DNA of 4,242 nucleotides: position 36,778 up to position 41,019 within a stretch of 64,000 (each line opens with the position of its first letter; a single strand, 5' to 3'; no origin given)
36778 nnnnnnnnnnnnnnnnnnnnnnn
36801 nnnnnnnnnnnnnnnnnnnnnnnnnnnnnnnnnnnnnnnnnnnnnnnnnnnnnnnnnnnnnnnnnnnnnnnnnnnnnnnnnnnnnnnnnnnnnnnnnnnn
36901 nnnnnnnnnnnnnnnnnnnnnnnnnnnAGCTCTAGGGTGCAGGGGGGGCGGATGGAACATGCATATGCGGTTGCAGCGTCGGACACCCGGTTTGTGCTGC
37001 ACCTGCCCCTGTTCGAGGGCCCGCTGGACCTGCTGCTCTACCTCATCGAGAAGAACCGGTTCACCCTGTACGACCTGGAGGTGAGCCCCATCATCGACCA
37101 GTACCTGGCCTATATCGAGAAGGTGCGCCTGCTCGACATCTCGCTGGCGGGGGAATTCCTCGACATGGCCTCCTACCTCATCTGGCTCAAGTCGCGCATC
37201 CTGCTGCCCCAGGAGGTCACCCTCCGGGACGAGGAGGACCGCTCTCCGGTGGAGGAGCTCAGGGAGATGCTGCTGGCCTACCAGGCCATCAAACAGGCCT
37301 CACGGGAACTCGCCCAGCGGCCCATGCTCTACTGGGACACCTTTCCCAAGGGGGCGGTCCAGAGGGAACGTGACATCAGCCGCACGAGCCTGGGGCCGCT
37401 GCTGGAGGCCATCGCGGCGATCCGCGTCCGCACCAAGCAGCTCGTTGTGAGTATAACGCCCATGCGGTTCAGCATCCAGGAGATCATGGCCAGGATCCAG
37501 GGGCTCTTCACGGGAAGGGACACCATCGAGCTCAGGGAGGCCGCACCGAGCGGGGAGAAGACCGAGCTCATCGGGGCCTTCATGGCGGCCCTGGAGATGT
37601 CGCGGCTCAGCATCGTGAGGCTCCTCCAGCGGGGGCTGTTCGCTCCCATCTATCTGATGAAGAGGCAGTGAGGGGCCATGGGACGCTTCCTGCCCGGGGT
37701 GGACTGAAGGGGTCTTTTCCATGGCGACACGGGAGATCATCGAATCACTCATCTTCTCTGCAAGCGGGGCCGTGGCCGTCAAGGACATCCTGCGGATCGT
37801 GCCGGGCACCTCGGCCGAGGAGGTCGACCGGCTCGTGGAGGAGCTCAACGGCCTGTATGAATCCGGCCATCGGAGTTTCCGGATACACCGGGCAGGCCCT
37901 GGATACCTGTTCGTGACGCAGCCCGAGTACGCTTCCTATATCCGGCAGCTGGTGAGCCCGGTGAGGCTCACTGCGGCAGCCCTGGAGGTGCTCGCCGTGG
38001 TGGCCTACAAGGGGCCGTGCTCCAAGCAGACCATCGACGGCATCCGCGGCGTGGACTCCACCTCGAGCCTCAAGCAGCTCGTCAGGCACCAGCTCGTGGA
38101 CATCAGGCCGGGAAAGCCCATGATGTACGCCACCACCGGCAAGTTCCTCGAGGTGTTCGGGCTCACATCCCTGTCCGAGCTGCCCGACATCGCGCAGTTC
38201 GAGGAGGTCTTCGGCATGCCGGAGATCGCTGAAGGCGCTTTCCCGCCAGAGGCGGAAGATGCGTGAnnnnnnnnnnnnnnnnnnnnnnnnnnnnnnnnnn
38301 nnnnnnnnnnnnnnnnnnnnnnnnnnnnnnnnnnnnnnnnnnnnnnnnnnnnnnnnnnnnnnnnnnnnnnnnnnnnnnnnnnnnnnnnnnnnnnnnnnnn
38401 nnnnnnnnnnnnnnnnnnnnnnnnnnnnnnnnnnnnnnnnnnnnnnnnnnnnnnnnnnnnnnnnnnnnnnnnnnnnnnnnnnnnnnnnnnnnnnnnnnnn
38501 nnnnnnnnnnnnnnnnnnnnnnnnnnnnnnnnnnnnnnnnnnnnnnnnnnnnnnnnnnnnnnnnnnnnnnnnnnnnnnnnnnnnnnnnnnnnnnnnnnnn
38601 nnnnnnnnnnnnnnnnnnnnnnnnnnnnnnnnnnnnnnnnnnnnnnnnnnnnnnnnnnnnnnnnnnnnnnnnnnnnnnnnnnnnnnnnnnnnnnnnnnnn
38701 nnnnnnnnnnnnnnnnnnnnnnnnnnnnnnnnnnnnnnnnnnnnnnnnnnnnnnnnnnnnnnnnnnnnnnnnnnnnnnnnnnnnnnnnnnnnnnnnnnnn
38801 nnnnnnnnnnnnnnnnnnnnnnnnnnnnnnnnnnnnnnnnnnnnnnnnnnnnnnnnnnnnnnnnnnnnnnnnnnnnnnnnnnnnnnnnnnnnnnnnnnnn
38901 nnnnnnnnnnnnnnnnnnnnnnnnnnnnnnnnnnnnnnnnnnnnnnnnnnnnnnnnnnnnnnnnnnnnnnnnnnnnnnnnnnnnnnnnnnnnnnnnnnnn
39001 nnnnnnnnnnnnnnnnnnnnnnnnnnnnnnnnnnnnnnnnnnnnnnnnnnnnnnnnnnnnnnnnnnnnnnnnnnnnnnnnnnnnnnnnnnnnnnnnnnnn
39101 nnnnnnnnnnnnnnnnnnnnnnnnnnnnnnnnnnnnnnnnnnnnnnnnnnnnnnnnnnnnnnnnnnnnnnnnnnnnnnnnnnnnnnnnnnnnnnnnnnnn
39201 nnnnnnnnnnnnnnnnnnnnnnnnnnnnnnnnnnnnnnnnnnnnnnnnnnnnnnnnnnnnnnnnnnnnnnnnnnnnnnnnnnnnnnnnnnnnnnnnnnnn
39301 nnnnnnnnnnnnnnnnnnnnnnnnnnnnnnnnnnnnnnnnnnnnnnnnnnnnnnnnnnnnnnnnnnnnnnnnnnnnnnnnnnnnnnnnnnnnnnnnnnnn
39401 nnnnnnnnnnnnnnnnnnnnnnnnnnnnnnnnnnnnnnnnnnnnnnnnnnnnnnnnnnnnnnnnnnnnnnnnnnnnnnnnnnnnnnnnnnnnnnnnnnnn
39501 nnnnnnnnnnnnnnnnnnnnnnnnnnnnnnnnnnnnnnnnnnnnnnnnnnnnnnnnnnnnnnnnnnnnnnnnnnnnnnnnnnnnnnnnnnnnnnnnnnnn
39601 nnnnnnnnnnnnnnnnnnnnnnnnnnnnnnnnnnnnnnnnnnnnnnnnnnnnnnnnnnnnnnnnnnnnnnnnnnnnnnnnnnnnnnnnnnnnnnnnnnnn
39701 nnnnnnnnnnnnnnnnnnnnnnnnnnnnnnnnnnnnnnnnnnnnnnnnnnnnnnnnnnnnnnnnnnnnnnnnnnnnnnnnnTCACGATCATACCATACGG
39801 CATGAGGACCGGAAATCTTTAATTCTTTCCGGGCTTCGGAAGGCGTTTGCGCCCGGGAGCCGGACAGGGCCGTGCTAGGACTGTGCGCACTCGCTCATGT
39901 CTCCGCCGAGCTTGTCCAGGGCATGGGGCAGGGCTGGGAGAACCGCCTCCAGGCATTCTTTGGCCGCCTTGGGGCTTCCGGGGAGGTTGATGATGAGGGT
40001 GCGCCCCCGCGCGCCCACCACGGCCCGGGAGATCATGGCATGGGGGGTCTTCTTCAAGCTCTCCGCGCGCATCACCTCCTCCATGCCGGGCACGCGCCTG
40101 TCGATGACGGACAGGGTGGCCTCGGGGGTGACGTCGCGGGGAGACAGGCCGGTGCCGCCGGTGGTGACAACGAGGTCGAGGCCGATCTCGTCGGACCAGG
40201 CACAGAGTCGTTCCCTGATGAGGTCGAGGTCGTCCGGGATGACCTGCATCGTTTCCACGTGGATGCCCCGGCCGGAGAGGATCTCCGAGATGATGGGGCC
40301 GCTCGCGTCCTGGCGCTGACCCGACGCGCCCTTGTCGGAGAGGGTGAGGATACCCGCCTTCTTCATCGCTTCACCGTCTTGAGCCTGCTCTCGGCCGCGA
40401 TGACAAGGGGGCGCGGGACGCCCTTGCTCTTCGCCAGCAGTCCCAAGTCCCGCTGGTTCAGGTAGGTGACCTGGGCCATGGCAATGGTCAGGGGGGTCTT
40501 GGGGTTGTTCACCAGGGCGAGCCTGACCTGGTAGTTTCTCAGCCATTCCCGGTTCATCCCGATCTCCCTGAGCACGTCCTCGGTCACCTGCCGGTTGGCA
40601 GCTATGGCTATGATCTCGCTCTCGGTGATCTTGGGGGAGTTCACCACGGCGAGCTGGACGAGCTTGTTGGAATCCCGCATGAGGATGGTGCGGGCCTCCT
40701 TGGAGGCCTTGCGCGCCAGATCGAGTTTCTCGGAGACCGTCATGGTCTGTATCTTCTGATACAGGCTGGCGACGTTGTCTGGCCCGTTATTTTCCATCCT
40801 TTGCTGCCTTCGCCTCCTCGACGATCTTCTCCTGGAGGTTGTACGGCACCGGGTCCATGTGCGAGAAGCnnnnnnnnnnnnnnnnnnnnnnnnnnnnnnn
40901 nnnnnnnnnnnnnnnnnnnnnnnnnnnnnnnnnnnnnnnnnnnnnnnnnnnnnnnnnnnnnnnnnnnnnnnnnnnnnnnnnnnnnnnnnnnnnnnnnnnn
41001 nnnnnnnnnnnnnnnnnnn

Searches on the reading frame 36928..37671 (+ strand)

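Call 8: search_protein_families(library=pfam, proteins=[window:36928-37671:+], max_evalue=0.0001)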
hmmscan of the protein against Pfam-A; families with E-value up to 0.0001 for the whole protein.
window:36928-37671:+ (247 aa): 1 family
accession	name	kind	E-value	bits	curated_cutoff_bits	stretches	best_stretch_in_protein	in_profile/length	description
PF02616.19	SMC_ScpA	-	2.4e-19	70.7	24.6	1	39-242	1-228/232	Segregation and condensation protein ScpA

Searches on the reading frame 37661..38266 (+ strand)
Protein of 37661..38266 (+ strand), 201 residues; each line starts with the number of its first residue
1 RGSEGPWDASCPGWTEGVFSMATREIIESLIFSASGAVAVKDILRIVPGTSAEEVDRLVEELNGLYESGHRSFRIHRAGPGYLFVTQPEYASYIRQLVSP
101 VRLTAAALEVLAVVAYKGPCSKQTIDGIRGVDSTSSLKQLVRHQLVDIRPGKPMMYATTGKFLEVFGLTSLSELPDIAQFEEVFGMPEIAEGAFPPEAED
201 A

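Call 8: search_protein_families(library=pfam, proteins=[window:37661-38266:+], max_evalue=0.0001)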
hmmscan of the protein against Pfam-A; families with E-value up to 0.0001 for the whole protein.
window:37661-38266:+ (201 aa): 1 family
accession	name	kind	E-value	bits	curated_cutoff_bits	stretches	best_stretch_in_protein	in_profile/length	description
PF04079.22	SMC_ScpB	-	8e-41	139.7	27.4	1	26-177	2-160/160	Segregation and condensation complex subunit ScpB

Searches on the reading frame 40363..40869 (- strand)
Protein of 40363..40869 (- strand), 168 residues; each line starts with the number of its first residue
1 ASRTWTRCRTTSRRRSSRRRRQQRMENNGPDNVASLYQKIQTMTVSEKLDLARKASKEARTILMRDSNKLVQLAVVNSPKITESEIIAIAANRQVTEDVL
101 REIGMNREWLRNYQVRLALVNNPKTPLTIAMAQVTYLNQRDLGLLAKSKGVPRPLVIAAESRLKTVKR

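Call 64: search_protein_families(library=pfam, proteins=[window:40363-40869:-], max_evalue=0.001)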
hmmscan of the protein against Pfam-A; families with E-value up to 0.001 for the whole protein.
window:40363-40869:- (168 aa): 1 family
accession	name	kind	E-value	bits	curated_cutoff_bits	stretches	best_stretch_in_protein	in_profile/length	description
PF12137.13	RapA_C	-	0.00051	19.6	26.8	1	16-102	262-347/360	RNA polymerase recycling family C-terminal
